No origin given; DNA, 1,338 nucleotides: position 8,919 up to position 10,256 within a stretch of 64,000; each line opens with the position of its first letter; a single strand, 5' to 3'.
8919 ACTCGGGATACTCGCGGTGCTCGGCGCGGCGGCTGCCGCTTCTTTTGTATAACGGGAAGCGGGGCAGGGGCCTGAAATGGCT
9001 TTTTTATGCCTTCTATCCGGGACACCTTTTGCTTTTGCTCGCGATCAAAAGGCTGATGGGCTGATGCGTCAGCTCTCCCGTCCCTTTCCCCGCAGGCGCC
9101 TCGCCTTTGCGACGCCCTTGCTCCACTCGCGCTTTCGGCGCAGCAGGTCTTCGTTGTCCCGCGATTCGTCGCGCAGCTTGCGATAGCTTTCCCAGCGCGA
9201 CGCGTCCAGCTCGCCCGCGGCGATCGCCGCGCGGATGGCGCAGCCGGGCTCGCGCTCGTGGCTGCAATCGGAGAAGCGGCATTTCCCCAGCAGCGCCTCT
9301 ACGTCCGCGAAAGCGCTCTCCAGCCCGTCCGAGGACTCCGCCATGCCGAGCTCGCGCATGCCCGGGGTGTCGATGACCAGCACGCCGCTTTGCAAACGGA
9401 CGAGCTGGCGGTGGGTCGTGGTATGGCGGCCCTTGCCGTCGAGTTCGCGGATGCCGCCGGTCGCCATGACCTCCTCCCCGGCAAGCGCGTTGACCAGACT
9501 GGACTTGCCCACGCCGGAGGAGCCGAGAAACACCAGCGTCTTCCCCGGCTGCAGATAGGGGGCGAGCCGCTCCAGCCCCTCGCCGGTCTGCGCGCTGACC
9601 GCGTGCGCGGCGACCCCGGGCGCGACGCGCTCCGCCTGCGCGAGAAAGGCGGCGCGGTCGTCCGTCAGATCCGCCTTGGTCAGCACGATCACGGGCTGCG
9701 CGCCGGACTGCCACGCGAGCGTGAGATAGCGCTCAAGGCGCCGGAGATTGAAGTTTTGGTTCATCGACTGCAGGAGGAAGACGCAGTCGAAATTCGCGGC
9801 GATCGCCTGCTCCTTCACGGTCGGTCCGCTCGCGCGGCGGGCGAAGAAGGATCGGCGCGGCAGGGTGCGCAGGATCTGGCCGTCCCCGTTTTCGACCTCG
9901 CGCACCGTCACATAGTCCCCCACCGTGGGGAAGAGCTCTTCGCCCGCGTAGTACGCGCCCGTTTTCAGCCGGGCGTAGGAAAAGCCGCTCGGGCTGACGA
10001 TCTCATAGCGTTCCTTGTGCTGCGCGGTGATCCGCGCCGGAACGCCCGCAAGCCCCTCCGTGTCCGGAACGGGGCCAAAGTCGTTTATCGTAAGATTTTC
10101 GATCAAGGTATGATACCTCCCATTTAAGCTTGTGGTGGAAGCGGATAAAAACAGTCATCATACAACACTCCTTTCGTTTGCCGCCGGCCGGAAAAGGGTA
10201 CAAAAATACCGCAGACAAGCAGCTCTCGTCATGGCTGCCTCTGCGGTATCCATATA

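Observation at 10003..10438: Two-tier uORF attenuator upstream of an rsgA paralogue: candidate ribosome-stress or antibiotic sensor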

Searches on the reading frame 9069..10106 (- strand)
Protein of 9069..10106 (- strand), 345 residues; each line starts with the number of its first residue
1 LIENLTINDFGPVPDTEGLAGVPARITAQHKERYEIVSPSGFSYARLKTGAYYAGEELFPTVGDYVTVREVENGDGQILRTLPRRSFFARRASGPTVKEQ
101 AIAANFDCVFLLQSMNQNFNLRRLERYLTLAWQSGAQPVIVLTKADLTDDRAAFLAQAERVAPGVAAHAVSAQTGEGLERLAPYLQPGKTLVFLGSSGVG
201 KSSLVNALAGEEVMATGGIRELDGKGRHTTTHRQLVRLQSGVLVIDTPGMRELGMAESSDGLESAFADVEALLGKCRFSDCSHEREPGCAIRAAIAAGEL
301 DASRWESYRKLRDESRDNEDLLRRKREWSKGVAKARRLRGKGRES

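Call 6: search_protein_families(library=ncbifam, proteins=[window:9069-10106:-], max_evalue=0.01)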
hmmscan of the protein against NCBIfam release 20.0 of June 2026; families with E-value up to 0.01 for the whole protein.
window:9069-10106:- (345 aa): 44 families (the best 25 are shown)
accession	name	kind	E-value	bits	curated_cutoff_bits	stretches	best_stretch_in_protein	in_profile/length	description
NF008931.0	PRK12288.1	equivalog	1.1e-54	185.8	360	1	62-318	75-336/347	small ribosomal subunit biogenesis GTPase RsgA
TIGR00157.1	TIGR00157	equivalog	7.1e-50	169.8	100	1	62-311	3-245/247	ribosome small subunit-dependent GTPase A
NF008932.0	PRK12289.1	equivalog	6.8e-35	120.8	483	1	62-332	61-318/363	small ribosomal subunit biogenesis GTPase RsgA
TIGR03594.1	GTPase_EngA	equivalog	4.6e-07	29.2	306.7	1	191-252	178-235/432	ribosome biogenesis GTPase Der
TIGR03596.1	GTPase_YlqF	equivalog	5.7e-07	29.2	208.2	1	191-263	121-186/276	ribosome biogenesis GTPase YlqF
NF000908.1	PRK00089.1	equivalog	6e-07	29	237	1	192-251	7-62/291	GTPase Era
NF003661.0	PRK05291.1-3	equivalog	3.6e-06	26.6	380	1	184-256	212-280/448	tRNA uridine-5-carboxymethylaminomethyl(34) synthesis GTPase MnmE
TIGR03597.1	GTPase_YqeH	equivalog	6.1e-06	25.6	297.4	1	170-251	134-216/361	ribosome biogenesis GTPase YqeH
TIGR03598.1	GTPase_YsxC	equivalog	1.1e-05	25.2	124.45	1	190-249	20-73/186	ribosome biogenesis GTP-binding protein YihA/YsxC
TIGR00231.1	small_GTP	domain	3e-05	23.9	42.5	1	190-252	5-64/164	GTP-binding protein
TIGR02857.1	CydD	equivalog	6.5e-05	22.1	435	1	173-225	334-384/529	thiol reductant ABC exporter subunit CydD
TIGR02528.1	EutP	subfamily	8.5e-05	22.8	138.35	0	189-215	1-27/142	EutP/PduV family microcompartment system protein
TIGR03918.1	GTP_HydF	equivalog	0.00012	21.1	325.55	1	190-252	9-68/392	[FeFe] hydrogenase H-cluster maturation GTPase HydF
TIGR01842.1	type_I_sec_PrtD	subfamily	0.0002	20.1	510.15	1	176-225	332-380/544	type I secretion system permease/ATPase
NF008421.0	PRK11248.1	equivalog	0.00027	20.5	357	1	178-236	17-75/255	taurine ABC transporter ATP-binding subunit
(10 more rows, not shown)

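Call 7: search_protein_families(library=pfam, proteins=[window:9069-10106:-], max_evalue=0.01)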
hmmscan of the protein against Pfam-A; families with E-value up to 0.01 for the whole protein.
window:9069-10106:- (345 aa): 8 families
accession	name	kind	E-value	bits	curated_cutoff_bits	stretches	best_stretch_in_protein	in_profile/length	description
PF03193.22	RsgA_GTPase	-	2.5e-52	177.6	30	1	82-255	2-173/174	RsgA GTPase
PF01926.29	MMR_HSR1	-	2.4e-08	34.5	21.9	1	191-270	2-74/113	50S ribosome-binding GTPase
PF00005.33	ABC_tran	-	1e-07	33.1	25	1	181-281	4-97/137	ABC transporter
PF04548.22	AIG1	-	1.1e-05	25.3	27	1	190-256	2-65/212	AIG1 family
PF00350.29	Dynamin_N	-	0.00049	20.6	27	1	192-217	2-27/168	Dynamin family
PF10662.15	PduV-EutP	-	0.00061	20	21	0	189-213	2-26/143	Ethanolamine utilisation - propanediol utilisation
PF00071.28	Ras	-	0.0082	16.2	21.6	0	191-209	2-20/162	Ras family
PF20703.3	nSTAND1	-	0.0093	16.1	27.1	0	180-207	25-52/379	Novel STAND NTPase 1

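Call 8: find_related_loci(query=window:9069-10106:-, collection=genome_contigs, flank=3000)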
Query window:9069-10106:- (345 aa) in genome_contigs; peptide patterns used: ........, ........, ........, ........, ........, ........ (x = any residue, [..] = any of these).
162 stretches matched a pattern; 34 encode a relative of the query (tblastn E <= 1e-3); 33 distinct loci.
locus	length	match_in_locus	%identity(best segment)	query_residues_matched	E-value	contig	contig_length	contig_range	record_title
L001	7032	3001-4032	77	1-345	0e+0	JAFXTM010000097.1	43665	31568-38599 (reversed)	MAG: Oscillospiraceae bacterium isolate RGIG6731 Sheep_Rumen-2__c1296599, whole genome shotgun sequence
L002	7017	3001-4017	71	4-342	1e-163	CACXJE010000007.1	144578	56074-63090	MAG: Ruminococcaceae bacterium isolate RUG11311 genome assembly, contig: RUG11311_asm_7, whole genome shotgun sequence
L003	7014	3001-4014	69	4-341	6e-163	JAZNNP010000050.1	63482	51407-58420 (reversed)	MAG: Faecousia sp. isolate T1900044654_TS20190120.MAGScoT_cleanbin_000029 SGB_1467_k141_186325, whole genome shotgun seq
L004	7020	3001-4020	71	4-343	6e-162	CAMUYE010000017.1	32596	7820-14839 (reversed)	MAG TPA_asm: uncultured Clostridia bacterium isolate SRR8387720_bin.46_metaWRAP_v1.3_MAG genome assembly, contig: ERZ142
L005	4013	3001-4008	72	4-339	1e-163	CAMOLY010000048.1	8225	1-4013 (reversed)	MAG: uncultured Clostridia bacterium isolate SRR873608_bin.155_metaWRAP_v1.3_MAG genome assembly, contig: NODE_29011_len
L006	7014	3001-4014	69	4-341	1e-160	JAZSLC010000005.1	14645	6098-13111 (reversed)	MAG: Faecousia sp. isolate T1900044558_TS20190024.MAGScoT_cleanbin_000081 SGB_340_k141_2066390, whole genome shotgun seq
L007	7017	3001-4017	68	3-341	4e-160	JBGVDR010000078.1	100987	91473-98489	MAG: Faecousia sp. isolate fecal_MAG_432 fecal_MAG_432_contig_0078, whole genome shotgun sequence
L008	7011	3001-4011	68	5-341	2e-159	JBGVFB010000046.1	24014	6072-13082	MAG: Faecousia sp. isolate fecal_MAG_40 fecal_MAG_40_contig_0046, whole genome shotgun sequence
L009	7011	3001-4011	67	5-341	5e-158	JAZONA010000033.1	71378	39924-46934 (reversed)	MAG: Faecousia sp. isolate T1900045643_YK20190337.MAGScoT_cleanbin_000039 SGB_8146_k141_1732237, whole genome shotgun se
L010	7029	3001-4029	65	3-345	3e-156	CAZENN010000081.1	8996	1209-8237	MAG TPA_asm: uncultured Oscillospiraceae bacterium isolate SRP315200_co2_424 genome assembly, contig: NODE_11741_length_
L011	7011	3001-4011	65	5-341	9e-156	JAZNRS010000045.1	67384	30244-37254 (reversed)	MAG: Faecousia sp. isolate T1900044813_TS20190279.MAGScoT_cleanbin_000038 SGB_2804_k141_1827556, whole genome shotgun se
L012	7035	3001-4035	70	1-341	1e-154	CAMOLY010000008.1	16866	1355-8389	MAG: uncultured Clostridia bacterium isolate SRR873608_bin.155_metaWRAP_v1.3_MAG genome assembly, contig: NODE_10022_len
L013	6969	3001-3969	69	4-326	2e-151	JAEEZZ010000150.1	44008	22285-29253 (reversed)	MAG: Oscillospiraceae bacterium isolate Tb.RUG.97 k141_10442412_flag=0_multi=126.0214_len=44008, whole genome shotgun se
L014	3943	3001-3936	69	4-315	2e-147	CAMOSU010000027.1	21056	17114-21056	MAG: uncultured Clostridia bacterium isolate SRR873605_bin.124_metaWRAP_v1.3_MAG genome assembly, contig: NODE_4441_leng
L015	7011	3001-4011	70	3-339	3e-160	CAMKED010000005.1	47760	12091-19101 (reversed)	MAG: uncultured Clostridia bacterium isolate SRR12081302_bin.73_metaWRAP_v1.3_MAG genome assembly, contig: ERZ12289775.9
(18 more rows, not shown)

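Call 9: find_encoding_contigs(protein=window:9069-10106:-, flank=3000, max_places=10)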
Protein window:9069-10106:- (345 aa): 6 contigs read that carry it; 5 places shown.
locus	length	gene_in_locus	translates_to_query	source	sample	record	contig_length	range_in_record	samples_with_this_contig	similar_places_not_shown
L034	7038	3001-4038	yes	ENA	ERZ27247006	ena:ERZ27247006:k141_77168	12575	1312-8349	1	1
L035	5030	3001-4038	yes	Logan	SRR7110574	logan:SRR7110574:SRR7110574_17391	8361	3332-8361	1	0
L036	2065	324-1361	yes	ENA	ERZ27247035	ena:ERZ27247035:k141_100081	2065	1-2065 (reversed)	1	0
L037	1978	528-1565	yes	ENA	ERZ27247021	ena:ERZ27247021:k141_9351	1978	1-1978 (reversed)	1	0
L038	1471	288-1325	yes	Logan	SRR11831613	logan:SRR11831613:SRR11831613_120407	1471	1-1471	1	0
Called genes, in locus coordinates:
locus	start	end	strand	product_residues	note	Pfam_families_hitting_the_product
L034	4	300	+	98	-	-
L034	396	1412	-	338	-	-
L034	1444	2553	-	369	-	PF02016:Peptidase_S66, PF17676:Peptidase_S66C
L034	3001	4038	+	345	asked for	PF03193:RsgA_GTPase, PF00005:ABC_tran, PF01926:MMR_HSR1, PF04548:AIG1 (weak)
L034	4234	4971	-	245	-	PF12746:GNAT_acetyltran (weak), PF00583:Acetyltransf_1, PF13508:Acetyltransf_7 (weak)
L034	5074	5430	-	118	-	PF00126:HTH_1 (weak)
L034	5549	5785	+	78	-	PF11823:Se_S_carrier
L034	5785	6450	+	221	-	PF19842:YqeC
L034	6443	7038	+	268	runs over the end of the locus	-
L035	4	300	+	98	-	-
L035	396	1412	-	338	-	-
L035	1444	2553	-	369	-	PF02016:Peptidase_S66, PF17676:Peptidase_S66C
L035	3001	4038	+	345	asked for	PF03193:RsgA_GTPase, PF00005:ABC_tran, PF01926:MMR_HSR1, PF04548:AIG1 (weak)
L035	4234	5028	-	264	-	?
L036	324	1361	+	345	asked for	PF03193:RsgA_GTPase, PF00005:ABC_tran, PF01926:MMR_HSR1, PF04548:AIG1 (weak)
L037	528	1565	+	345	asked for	PF03193:RsgA_GTPase, PF00005:ABC_tran, PF01926:MMR_HSR1, PF04548:AIG1 (weak)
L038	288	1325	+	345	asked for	PF03193:RsgA_GTPase, PF00005:ABC_tran, PF01926:MMR_HSR1, PF04548:AIG1 (weak)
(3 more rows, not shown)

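Call 49: search_solved_structures(query=window:9069-10106:-, max_evalue=0.00001, show_alignments=1)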
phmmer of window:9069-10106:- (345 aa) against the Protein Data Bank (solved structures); distinct sequences matched with E-value up to 0.00001: 12.
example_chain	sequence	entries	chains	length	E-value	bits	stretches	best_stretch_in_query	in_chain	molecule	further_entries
6h4d_A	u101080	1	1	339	1.2e-41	146.1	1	62-311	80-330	Small ribosomal subunit biogenesis GTPase RsgA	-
5no2_Z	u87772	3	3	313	3.4e-37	131.4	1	100-313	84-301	Small ribosomal subunit biogenesis GTPase RsgA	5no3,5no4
7boi_W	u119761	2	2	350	4.6e-37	131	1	100-313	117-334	Small ribosomal subunit biogenesis GTPase RsgA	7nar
5uz4_Z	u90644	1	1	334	5e-37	130.8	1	100-313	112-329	Small ribosomal subunit biogenesis GTPase RsgA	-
2ykr_W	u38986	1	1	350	6.3e-37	130.5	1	100-313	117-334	PUTATIVE RIBOSOME BIOGENESIS GTPASE RSGA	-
2rcn_A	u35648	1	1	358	9.3e-36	126.7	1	100-313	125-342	Probable GTPase engC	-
1t9h_A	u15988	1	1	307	1.1e-34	123.1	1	54-318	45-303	Probable GTPase engC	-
2yv5_A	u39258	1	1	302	2.4e-29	105.6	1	103-311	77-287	YjeQ protein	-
1u0l_A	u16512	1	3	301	5.2e-29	104.5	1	62-311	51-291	Probable GTPase engC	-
4a2i_V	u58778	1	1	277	6.5e-28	100.9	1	96-312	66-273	PUTATIVE RIBOSOME BIOGENESIS GTPASE RSGA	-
6zhl_A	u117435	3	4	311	4.3e-20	75.2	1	53-315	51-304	Small ribosomal subunit biogenesis GTPase RsgA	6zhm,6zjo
9evt_7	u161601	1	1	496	4.3e-15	58.8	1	216-322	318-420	EngC GTPase domain-containing protein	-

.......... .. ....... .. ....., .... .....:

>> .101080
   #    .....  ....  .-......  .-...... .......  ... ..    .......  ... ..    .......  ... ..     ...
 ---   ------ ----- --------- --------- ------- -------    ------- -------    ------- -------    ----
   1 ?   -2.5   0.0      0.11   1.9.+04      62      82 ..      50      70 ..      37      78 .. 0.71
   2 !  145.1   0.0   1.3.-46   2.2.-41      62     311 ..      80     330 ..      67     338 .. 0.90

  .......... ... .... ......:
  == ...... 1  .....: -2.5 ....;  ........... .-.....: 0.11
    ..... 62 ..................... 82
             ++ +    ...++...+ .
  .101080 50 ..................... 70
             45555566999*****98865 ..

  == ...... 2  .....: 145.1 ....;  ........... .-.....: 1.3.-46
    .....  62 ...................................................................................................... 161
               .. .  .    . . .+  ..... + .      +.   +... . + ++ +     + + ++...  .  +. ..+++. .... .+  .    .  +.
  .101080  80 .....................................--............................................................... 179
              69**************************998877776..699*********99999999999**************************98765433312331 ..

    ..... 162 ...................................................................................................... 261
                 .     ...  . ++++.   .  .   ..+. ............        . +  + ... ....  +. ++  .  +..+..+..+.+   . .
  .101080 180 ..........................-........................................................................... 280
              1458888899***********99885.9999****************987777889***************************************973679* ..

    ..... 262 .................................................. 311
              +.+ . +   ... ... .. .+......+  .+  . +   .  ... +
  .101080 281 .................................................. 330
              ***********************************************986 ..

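Call 66: search_dna_similar(query=window:9069-10106:-, collection=plasmids, mode=protein, max_evalue=1e-20, max_rows=15)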
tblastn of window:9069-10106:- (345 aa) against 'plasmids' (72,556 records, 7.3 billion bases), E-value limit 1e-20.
Records with a match: 172; places in all: 178; records where one place covers at least 80% of the query: 143.
Best place of each record, by identity: <60% 172.
By first word of the organism name: Rhizobium 69; Streptomyces 18; Deinococcus 8; Escherichia 8; Vibrio 7; Leptolyngbya 4; Pseudoalteromonas 3; Microvirga 3; Listeria 2; Bacillus 2; and 38 more.
By predicted mobility (MOB-suite, as given by PLSDB): non-mobilizable 112; conjugative 50; mobilizable 10.
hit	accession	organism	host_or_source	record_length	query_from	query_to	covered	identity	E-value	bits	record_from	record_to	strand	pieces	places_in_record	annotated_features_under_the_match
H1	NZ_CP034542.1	Brevibacillus marinus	sediment,marine sediment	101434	23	341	92%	50.6%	8e-84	283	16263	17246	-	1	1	rsgA: ribosome small subunit-dependent GTPase A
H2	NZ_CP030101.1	Listeria monocytogenes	Environment,water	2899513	25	343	92%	46.8%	2e-74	256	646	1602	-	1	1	none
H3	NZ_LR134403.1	Listeria monocytogenes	Homo sapiens,Vein blood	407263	25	343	92%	46.2%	4e-74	255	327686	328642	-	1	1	rsgA: ribosome small subunit-dependent GTPase A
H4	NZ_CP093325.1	Bacillus sp. N5-665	whole organism,peat soil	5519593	25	342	92%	45.8%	6e-74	255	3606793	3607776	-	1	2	none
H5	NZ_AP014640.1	Leptolyngbya boryana IAM M-101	-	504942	22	337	92%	45.8%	2e-72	251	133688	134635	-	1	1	rsgA: ribosome small subunit-dependent GTPase A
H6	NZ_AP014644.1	Leptolyngbya boryana dg5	-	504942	22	337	92%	45.8%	2e-72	251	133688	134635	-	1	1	rsgA: ribosome small subunit-dependent GTPase A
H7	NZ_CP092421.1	Leptolyngbya boryana IU 594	-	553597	22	337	92%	45.8%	2e-72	251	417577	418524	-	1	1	rsgA: ribosome small subunit-dependent GTPase A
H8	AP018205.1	Leptolyngbya boryana NIES-2135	-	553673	22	337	92%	45.8%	2e-72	251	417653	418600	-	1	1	hypothetical protein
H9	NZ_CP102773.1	Bosea sp. NBC_00550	-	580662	23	343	93%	45.1%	3e-57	207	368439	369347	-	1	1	rsgA: ribosome small subunit-dependent GTPase A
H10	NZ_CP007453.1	Peptoclostridium acidaminophilum DSM 3953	black mud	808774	24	330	89%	46.9%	5e-72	249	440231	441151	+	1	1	rsgA: ribosome small subunit-dependent GTPase A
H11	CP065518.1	Stenotrophomonas rhizophila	Kandelia candel (mangrove),cell culture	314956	22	314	85%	49.0%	9e-76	260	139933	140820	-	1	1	none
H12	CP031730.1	Stenotrophomonas rhizophila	Nusuttodinium aeruginosum,whole organism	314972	22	314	85%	49.0%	9e-76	260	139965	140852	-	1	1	rsgA: ribosome small subunit-dependent GTPase A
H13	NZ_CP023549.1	Rhodobacter sp. CZR27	cell culture,paddy soil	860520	8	322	91%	45.6%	5e-55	201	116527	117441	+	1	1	rsgA: ribosome small subunit-dependent GTPase A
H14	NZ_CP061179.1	Roseomonas haemaphysalidis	tick,pure culture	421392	22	314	85%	48.3%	2e-66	233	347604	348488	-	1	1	rsgA: ribosome small subunit-dependent GTPase A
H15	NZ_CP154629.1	Acetoanaerobium noterae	cell culture,Sludge of a digestion ...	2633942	22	315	85%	48.0%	4e-76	261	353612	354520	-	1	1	none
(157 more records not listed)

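Call 67: get_annotated_region(hit=H1, flank=3000)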
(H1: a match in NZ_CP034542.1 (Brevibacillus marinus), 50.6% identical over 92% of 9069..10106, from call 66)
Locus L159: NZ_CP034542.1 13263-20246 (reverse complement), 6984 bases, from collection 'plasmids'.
description: Brevibacillus marinus strain SCSIO 07484 plasmid unnamed, complete sequence
organism: Brevibacillus marinus (NCBI taxid 2496837)
taxonomy: Bacteria; Bacillota; Bacilli; Bacillales; Paenibacillaceae; Brevibacillus; Brevibacillus marinus
host: -; source: sediment,marine sediment; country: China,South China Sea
typing (MOB-suite, as given by PLSDB): non-mobilizable
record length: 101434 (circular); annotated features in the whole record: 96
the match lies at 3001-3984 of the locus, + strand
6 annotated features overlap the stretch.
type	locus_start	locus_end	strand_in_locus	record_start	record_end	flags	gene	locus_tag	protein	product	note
CDS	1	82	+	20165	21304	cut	-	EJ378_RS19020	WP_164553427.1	tyrosine-type recombinase/integrase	GO:0015074 - DNA integration [Evidence IEA]; GO:0006310 - DNA recombination [Evidence IEA]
CDS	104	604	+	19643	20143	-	-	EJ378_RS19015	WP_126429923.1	hypothetical protein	-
CDS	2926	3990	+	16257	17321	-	rsgA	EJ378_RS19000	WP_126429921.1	ribosome small subunit-dependent GTPase A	GO:0006412 - translation [Evidence IEA]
CDS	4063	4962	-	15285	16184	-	-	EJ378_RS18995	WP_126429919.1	PhzF family phenazine biosynthesis protein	GO:0009058 - biosynthetic process [Evidence IEA]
CDS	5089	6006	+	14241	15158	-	-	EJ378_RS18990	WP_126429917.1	LysR family transcriptional regulator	GO:0006355 - regulation of DNA-templated transcription [Evidence IEA]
CDS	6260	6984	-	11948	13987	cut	-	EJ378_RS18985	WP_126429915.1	putative Ig domain-containing protein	-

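Call 68: get_annotated_region(hit=H3, flank=3000)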
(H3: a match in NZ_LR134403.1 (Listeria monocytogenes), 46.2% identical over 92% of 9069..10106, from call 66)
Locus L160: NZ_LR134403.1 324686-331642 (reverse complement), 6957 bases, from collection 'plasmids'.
description: Listeria monocytogenes strain NCTC7974 plasmid 6, complete sequence
organism: Listeria monocytogenes (NCBI taxid 1639)
taxonomy: Bacteria; Bacillota; Bacilli; Bacillales; Listeriaceae; Listeria; Listeria monocytogenes
host: -; source: Homo sapiens,Vein blood; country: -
typing (MOB-suite, as given by PLSDB): non-mobilizable
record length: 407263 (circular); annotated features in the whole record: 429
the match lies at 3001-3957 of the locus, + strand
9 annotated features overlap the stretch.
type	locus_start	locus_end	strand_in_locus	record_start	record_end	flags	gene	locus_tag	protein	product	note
CDS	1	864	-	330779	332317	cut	-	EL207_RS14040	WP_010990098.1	rhomboid family intramembrane serine protease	-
CDS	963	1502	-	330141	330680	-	-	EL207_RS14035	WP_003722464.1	5-formyltetrahydrofolate cyclo-ligase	GO:0006730 - one-carbon metabolic process [Evidence IEA]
CDS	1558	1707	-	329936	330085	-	rpmG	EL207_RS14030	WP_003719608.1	50S ribosomal protein L33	GO:0006412 - translation [Evidence IEA]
CDS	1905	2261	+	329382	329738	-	-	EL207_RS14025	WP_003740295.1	hypothetical protein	-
CDS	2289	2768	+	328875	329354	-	-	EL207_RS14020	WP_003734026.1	endolytic transglycosylase MltG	-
CDS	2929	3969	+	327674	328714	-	rsgA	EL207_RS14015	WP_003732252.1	ribosome small subunit-dependent GTPase A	GO:0006412 - translation [Evidence IEA]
CDS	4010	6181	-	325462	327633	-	pnp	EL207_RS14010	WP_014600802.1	polyribonucleotide nucleotidyltransferase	GO:0006402 - mRNA catabolic process [Evidence IEA]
CDS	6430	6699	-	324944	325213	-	rpsO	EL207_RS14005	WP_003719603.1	30S ribosomal protein S15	GO:0006412 - translation [Evidence IEA]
CDS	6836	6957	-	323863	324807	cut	-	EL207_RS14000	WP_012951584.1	bifunctional riboflavin kinase/FAD synthetase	-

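Call 74: search_dna_similar(query=window:9069-10106:-, collection=plasmids, mode=protein, max_evalue=0.00001, max_rows=12)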
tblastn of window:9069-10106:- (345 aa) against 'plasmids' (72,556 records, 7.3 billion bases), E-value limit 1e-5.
Records with a match: 192; places in all: 203; records where one place covers at least 80% of the query: 147.
Best place of each record, by identity: <60% 192.
By first word of the organism name: Rhizobium 70; Streptomyces 18; Deinococcus 8; Escherichia 8; Vibrio 7; Leptolyngbya 4; Acinetobacter 4; Listeria 3; Pseudoalteromonas 3; Microvirga 3; and 50 more.
By predicted mobility (MOB-suite, as given by PLSDB): non-mobilizable 127; conjugative 52; mobilizable 13.
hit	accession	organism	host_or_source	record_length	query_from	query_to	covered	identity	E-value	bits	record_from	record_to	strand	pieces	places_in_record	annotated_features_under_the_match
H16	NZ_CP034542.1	Brevibacillus marinus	sediment,marine sediment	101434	23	341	92%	50.6%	8e-84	283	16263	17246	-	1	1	rsgA: ribosome small subunit-dependent GTPase A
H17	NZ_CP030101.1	Listeria monocytogenes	Environment,water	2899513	25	343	92%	46.8%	2e-74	256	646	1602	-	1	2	none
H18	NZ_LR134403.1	Listeria monocytogenes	Homo sapiens,Vein blood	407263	25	343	92%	46.2%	4e-74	255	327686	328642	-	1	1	rsgA: ribosome small subunit-dependent GTPase A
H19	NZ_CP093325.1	Bacillus sp. N5-665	whole organism,peat soil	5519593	25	342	92%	45.8%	6e-74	255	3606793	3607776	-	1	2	none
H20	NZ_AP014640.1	Leptolyngbya boryana IAM M-101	-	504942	22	337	92%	45.8%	2e-72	251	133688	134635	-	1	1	rsgA: ribosome small subunit-dependent GTPase A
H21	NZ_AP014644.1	Leptolyngbya boryana dg5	-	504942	22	337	92%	45.8%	2e-72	251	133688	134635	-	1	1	rsgA: ribosome small subunit-dependent GTPase A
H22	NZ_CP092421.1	Leptolyngbya boryana IU 594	-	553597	22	337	92%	45.8%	2e-72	251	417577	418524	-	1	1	rsgA: ribosome small subunit-dependent GTPase A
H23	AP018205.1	Leptolyngbya boryana NIES-2135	-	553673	22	337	92%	45.8%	2e-72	251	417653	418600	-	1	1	hypothetical protein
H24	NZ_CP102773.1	Bosea sp. NBC_00550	-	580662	23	343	93%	45.1%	3e-57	207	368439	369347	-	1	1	rsgA: ribosome small subunit-dependent GTPase A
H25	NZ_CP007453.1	Peptoclostridium acidaminophilum DSM 3953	black mud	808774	24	330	89%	46.9%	5e-72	249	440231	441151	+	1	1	rsgA: ribosome small subunit-dependent GTPase A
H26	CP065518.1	Stenotrophomonas rhizophila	Kandelia candel (mangrove),cell culture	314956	22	314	85%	49.0%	9e-76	260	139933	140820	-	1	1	none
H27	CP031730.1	Stenotrophomonas rhizophila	Nusuttodinium aeruginosum,whole organism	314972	22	314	85%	49.0%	9e-76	260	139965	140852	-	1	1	rsgA: ribosome small subunit-dependent GTPase A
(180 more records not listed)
